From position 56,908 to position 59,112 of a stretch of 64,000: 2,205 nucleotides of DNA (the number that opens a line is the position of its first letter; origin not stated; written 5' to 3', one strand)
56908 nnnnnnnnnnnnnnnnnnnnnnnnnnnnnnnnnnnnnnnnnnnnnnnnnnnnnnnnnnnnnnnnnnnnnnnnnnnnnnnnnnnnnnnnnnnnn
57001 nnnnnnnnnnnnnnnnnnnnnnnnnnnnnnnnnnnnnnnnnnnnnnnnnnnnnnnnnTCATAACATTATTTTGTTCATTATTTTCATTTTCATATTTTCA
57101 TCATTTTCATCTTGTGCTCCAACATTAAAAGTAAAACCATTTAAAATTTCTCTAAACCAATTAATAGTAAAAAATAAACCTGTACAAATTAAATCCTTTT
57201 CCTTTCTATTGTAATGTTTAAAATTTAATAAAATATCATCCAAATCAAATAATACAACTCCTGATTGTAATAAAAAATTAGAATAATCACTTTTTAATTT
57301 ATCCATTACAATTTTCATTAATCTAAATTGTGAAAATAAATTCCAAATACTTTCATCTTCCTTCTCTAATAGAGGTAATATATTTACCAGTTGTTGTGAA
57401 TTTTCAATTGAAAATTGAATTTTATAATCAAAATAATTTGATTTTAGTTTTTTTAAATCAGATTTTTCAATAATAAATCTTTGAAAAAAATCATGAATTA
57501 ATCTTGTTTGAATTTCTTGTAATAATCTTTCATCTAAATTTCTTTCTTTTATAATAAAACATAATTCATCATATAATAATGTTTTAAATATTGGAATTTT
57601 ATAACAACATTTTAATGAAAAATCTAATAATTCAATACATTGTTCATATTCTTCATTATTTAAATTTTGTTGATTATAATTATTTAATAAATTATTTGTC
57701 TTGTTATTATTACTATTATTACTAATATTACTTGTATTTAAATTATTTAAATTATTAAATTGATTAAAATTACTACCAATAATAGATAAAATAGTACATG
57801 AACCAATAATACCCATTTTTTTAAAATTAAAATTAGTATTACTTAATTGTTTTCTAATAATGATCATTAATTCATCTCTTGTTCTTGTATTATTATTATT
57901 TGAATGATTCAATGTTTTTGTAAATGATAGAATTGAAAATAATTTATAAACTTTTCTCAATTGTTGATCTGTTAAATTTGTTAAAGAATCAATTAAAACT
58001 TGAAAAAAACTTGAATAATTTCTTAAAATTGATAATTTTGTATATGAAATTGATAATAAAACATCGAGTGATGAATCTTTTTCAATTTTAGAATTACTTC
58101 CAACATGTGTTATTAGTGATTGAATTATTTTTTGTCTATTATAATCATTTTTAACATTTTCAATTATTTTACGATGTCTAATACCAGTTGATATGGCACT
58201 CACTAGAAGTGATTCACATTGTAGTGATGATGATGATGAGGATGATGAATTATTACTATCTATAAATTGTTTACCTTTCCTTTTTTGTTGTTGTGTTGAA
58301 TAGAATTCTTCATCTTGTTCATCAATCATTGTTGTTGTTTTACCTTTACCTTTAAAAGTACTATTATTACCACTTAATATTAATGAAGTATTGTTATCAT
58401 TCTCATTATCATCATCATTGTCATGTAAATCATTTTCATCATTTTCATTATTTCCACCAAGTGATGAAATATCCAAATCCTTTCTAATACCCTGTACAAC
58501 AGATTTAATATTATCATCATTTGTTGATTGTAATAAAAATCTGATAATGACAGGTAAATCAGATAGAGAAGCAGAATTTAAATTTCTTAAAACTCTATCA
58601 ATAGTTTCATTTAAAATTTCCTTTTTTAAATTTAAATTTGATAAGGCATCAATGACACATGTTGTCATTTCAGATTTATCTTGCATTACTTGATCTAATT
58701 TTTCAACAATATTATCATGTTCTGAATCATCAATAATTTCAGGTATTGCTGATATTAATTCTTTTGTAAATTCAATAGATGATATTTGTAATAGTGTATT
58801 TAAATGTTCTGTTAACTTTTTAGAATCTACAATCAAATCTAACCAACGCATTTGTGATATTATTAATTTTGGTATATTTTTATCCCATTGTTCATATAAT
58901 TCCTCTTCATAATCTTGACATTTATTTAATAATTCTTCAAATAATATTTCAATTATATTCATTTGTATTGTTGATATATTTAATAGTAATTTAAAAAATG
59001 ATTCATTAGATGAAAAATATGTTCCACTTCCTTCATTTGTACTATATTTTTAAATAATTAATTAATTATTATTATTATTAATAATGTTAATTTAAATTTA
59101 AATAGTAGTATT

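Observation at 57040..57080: The FANCD2 reading frame shifts inside an (AAT)5 microsatellite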

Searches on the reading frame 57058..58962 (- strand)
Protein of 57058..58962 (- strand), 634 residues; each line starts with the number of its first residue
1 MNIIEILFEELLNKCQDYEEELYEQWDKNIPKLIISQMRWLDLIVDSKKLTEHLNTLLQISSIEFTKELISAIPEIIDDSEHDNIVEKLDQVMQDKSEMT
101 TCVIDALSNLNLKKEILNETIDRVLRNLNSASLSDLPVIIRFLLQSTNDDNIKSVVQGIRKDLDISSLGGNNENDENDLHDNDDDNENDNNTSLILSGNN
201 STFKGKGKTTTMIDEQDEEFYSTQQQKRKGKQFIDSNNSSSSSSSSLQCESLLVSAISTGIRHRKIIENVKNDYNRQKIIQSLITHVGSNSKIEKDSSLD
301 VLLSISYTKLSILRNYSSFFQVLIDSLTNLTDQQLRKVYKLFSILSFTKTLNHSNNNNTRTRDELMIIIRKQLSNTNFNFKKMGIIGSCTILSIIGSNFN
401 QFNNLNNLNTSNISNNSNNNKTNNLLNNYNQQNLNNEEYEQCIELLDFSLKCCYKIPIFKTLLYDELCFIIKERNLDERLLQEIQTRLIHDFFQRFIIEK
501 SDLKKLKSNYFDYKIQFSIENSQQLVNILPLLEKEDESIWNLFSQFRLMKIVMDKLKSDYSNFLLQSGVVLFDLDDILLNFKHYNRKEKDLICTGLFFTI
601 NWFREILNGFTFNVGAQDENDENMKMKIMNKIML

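Call 5: search_protein_families(library=pfam, proteins=[window:57058-58962:-], max_evalue=0.01)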
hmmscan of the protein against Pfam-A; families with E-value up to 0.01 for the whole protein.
window:57058-58962:- (634 aa): 1 family
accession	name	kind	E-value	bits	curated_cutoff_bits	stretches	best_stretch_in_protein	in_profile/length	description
PF14631.11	FancD2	-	6.4e-76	256.3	27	2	273-632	469-817/1418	Fanconi anaemia protein FancD2 nuclease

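Call 11: find_encoding_contigs(protein=window:57058-58962:-, flank=6000, max_places=10)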
Protein window:57058-58962:- (634 aa): no gene with exactly this product is on record in the collection.

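Call 29: search_protein_representatives(protein=window:57061-58962:-)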
Query: 634 residues. Proteins with E-value up to 0.001 (for the whole library): 689; up to 1e-10: 406; up to 1e-30: 98. The best 150 are listed.
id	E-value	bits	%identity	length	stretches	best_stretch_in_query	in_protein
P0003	5.2e-259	877.4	99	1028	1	17-444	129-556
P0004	3.0e-169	581.0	62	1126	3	269-594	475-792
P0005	1.2e-150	519.6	57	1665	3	268-613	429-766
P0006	3.0e-60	221.1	33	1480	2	273-612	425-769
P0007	2.8e-59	217.9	34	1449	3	5-167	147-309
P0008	4.3e-56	207.4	33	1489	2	272-617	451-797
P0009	8.8e-56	206.4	33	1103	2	270-621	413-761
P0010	7.4e-55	203.3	32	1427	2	274-627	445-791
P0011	7.6e-54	200.0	35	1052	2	28-168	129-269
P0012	1.7e-52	195.5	33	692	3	36-168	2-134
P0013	1.4e-51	192.5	32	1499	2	28-165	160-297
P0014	1.0e-49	186.3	29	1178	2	270-619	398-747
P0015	1.3e-49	186.1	35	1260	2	272-623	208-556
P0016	2.0e-48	182.1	32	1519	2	21-176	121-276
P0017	2.8e-48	181.6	34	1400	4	25-172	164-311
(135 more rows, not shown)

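Call 31: list_cluster_members(proteins=[P0003, P0005, P0004])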
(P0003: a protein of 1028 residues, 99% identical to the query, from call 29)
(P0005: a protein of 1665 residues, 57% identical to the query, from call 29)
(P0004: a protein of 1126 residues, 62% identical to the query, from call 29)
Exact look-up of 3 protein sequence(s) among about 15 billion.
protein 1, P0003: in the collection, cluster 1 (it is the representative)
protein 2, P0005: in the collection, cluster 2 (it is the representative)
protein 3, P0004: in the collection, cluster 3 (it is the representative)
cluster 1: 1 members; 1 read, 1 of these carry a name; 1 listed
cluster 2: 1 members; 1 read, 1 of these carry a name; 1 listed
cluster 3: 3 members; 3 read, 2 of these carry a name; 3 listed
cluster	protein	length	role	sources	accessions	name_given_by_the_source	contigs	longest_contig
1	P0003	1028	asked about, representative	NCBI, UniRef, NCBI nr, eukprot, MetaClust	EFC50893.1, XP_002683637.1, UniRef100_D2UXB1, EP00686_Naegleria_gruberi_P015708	predicted protein [Naegleria gruberi] | Predicted protein n=1 Tax=Naegleria gruberi TaxID=5762 RepID=D2UXB1_NAEGR | uncharacterized protein NAEGRDRAFT_61701 [Naegleria gruberi]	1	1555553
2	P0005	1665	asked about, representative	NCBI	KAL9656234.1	hypothetical protein ABK040_007849 [Willaertia magna]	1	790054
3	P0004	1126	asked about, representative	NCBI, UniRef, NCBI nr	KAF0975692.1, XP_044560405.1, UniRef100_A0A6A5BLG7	hypothetical protein FDP41_005019 [Naegleria fowleri] | Uncharacterized protein n=1 Tax=Naegleria fowleri TaxID=5763 RepID=A0A6A5BLG7_NAEFO | uncharacterized protein FDP41_005019 [Naegleria fowleri]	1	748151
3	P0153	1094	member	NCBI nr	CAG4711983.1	unnamed protein product [Naegleria fowleri]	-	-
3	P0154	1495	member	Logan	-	-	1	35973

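Call 34: find_encoding_contigs(protein=P0003, flank=3000, max_places=10)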
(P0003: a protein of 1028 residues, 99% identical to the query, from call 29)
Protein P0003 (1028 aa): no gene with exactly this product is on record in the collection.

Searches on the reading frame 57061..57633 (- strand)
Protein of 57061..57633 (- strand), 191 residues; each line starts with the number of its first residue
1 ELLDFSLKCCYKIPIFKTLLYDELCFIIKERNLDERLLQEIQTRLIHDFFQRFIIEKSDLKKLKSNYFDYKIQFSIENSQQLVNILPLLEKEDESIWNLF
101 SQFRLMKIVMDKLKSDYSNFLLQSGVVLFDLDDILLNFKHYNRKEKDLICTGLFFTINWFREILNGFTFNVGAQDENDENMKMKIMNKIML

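Call 42: find_homologous_proteins(query=window:57061-57633:-, max_evalue=0.001)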
Query window:57061-57633:-: 80 candidates shared short words with the query, none scored E <= 0.001.
